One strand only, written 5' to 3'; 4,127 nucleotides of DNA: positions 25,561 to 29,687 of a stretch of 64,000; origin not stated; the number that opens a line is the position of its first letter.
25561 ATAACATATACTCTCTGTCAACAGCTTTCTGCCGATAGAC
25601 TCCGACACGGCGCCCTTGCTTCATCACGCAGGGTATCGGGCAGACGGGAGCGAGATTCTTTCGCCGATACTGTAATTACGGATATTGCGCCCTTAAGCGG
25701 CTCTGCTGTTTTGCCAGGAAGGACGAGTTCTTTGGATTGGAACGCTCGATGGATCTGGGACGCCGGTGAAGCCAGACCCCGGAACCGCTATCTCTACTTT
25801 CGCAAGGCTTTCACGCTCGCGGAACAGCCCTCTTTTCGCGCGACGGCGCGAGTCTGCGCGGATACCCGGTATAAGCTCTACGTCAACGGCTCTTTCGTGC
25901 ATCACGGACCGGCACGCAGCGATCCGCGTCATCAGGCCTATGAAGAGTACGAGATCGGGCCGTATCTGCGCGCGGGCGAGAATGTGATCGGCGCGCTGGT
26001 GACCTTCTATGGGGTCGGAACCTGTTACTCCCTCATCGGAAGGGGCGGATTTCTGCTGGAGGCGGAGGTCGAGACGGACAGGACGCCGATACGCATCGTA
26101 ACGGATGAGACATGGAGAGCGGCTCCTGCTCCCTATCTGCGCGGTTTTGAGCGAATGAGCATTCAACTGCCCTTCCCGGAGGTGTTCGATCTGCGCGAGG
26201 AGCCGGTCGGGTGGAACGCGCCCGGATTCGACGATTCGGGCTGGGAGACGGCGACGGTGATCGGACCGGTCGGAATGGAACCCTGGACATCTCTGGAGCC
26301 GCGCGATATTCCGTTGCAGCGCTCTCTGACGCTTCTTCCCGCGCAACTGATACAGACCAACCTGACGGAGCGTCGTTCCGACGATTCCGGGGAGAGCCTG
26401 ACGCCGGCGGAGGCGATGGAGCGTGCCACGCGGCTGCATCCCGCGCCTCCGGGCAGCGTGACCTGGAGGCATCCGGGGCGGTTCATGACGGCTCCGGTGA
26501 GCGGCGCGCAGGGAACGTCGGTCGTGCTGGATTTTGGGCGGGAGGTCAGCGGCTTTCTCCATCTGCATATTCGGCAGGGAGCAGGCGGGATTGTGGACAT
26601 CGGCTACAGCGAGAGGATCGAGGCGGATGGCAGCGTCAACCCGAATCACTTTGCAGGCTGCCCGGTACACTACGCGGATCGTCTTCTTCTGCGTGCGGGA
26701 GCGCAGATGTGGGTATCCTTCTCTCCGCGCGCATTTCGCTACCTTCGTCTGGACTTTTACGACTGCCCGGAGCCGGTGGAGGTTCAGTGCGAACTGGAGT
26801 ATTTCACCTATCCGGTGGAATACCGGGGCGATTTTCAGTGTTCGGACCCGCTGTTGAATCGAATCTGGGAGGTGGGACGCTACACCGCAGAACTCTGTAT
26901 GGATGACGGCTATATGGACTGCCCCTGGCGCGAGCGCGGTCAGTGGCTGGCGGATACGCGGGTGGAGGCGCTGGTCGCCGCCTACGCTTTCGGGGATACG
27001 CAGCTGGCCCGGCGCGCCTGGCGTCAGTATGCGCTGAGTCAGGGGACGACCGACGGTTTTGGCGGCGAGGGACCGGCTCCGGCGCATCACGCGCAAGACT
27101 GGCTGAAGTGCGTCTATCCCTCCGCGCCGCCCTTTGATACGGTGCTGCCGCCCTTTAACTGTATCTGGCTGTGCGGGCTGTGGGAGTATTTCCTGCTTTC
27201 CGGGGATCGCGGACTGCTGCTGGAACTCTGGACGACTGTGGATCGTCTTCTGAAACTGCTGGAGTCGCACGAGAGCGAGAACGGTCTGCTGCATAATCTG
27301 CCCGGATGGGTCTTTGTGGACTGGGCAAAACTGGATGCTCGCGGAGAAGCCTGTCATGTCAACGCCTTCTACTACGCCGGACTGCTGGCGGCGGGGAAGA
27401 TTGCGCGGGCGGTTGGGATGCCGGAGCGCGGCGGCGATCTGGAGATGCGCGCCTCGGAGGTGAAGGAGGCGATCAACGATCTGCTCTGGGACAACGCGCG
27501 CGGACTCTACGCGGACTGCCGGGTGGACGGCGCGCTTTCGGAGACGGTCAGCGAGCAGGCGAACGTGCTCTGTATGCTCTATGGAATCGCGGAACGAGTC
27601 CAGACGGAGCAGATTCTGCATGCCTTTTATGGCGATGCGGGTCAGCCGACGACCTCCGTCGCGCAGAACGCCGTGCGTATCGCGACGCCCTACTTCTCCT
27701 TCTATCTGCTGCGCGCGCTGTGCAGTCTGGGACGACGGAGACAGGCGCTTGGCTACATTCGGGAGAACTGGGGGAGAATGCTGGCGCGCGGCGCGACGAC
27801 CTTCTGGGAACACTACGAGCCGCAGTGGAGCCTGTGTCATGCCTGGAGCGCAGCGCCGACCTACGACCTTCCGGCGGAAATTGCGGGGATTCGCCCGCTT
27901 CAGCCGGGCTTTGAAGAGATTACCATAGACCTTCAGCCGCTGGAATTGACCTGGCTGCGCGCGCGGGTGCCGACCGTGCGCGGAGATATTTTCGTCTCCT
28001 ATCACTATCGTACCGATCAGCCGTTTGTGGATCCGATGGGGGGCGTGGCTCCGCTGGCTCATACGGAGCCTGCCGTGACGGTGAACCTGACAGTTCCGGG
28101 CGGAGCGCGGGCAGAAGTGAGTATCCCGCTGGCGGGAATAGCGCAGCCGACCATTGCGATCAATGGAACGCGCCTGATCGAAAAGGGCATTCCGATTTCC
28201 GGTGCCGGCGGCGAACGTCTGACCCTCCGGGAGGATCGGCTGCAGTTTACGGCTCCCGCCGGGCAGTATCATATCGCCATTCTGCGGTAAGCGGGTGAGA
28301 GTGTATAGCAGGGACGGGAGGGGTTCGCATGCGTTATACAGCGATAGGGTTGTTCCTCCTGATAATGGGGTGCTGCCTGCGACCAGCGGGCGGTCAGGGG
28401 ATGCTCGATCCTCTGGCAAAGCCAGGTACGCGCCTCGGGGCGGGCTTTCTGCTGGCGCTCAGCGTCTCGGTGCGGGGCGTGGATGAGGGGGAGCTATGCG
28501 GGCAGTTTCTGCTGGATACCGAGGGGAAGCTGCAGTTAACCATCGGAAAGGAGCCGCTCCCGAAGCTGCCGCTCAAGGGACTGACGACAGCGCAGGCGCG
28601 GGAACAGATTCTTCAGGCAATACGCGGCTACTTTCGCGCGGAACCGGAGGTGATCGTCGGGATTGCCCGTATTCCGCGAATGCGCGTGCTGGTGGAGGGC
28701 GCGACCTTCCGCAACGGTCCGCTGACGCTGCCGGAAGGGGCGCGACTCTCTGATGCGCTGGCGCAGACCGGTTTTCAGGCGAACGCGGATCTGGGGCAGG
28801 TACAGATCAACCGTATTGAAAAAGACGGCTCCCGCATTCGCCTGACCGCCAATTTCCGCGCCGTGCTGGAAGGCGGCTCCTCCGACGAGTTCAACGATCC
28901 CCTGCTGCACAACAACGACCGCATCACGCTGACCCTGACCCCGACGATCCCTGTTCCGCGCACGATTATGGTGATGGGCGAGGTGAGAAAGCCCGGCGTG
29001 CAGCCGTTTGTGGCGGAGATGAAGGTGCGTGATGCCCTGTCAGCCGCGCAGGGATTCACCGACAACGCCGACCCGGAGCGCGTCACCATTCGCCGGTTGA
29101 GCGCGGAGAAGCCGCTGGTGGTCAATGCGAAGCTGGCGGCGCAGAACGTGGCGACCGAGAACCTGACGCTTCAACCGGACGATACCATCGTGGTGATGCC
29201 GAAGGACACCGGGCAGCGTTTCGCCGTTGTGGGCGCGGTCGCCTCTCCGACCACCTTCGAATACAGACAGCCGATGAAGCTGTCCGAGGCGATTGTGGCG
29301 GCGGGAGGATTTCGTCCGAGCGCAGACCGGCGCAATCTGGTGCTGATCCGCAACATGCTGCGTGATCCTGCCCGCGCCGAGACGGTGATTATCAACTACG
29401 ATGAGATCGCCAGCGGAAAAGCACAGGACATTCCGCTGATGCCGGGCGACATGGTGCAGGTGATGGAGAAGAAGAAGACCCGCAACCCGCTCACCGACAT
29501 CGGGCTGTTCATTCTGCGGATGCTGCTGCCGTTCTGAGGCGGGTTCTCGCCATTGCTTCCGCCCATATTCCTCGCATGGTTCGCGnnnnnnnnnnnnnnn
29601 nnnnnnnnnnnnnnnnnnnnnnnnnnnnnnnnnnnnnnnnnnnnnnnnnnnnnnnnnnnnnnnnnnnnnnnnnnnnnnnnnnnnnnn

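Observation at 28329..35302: Paralogous pair of ~670-aa polytopic membrane proteins with identical leaderless-type promoters, bracketing a beta-lactamase-fold hydrolase next to an orphan Wza-like lipoprotein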

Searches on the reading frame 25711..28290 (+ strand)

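Call 9: search_protein_families(library=pfam, proteins=[window:25711-28290:+], max_evalue=0.001)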
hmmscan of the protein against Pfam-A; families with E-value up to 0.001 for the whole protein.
window:25711-28290:+ (859 aa): 6 families
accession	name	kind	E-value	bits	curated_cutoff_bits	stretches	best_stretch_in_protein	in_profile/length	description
PF17389.8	Bac_rhamnosid6H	-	3.5e-34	119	24.5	1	373-717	4-332/339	Bacterial alpha-L-rhamnosidase 6 hairpin glycosidase domain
PF08531.16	Bac_rhamnosid_N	-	3.6e-13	50.2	25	1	43-183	5-152/172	Alpha-L-rhamnosidase N-terminal domain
PF22422.2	MGH1-like_GH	-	4e-09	37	27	1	543-644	168-269/356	Mannosylglycerate hydrolase MGH1-like glycoside hydrolase domain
PF17390.7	Bac_rhamnosid_C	-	1.1e-08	35.2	22.1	1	726-769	1-44/78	Bacterial alpha-L-rhamnosidase C-terminal domain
PF05592.18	Bac_rhamnosid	-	9.3e-08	32.4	22.2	1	268-349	5-86/102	Bacterial alpha-L-rhamnosidase concanavalin-like domain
PF01204.24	Trehalase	-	0.00051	19.5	21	1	550-636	309-395/512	Trehalase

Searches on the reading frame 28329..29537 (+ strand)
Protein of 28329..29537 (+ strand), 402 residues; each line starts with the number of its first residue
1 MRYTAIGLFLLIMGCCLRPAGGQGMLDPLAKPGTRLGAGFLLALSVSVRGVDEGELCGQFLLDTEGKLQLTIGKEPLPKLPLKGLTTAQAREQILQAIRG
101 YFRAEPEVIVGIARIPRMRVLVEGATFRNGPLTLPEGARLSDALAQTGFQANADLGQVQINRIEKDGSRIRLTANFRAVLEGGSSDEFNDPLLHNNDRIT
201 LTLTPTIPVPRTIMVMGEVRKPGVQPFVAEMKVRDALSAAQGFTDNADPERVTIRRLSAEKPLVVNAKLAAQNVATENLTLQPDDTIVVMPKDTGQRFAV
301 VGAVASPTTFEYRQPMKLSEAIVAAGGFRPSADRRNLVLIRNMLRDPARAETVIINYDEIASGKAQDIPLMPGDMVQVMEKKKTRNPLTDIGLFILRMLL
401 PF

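Call 6: search_protein_families(library=pfam, proteins=[window:28329-29537:+], max_evalue=0.01)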
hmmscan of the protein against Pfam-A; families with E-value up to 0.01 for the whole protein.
window:28329-29537:+ (402 aa): 3 families
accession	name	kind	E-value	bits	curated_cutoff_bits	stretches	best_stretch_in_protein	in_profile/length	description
PF22461.2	SLBB_2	-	7.7e-29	100.1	27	2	296-378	1-79/79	SLBB domain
PF10531.15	SLBB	-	4.9e-27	94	27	2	298-341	2-45/55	SLBB domain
PF02563.21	Poly_export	-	0.0011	19.5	28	0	45-112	16-76/77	Polysaccharide biosynthesis/export protein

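Call 38: search_protein_families(library=ncbifam, proteins=[window:28329-29537:+], max_evalue=1)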
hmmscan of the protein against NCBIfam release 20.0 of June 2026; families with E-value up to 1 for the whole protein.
window:28329-29537:+ (402 aa): 5 families
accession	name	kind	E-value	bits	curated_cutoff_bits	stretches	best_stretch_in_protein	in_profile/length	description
TIGR03027.2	pepcterm_export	equivalog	2e-25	89.4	180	2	77-290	38-165/169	XrtA/PEP-CTERM system exopolysaccharide export protein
TIGR03028.1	EpsE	equivalog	1.8e-17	63.5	262.65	2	79-260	39-212/239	polysaccharide export protein EpsE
NF011658.0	PRK15078.1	subfamily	8.2e-14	51.1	333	1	214-351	174-312/380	polysaccharide export protein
NF041843.1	EpsY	equivalog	1.2e-13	50.8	320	3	201-288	120-209/211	exopolysaccharide export protein EpsY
NF045978.1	ComEA_MAG0490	equivalog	0.00028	20.7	98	1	119-171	42-94/162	MAG0490 family ComEA-like DNA-binding protein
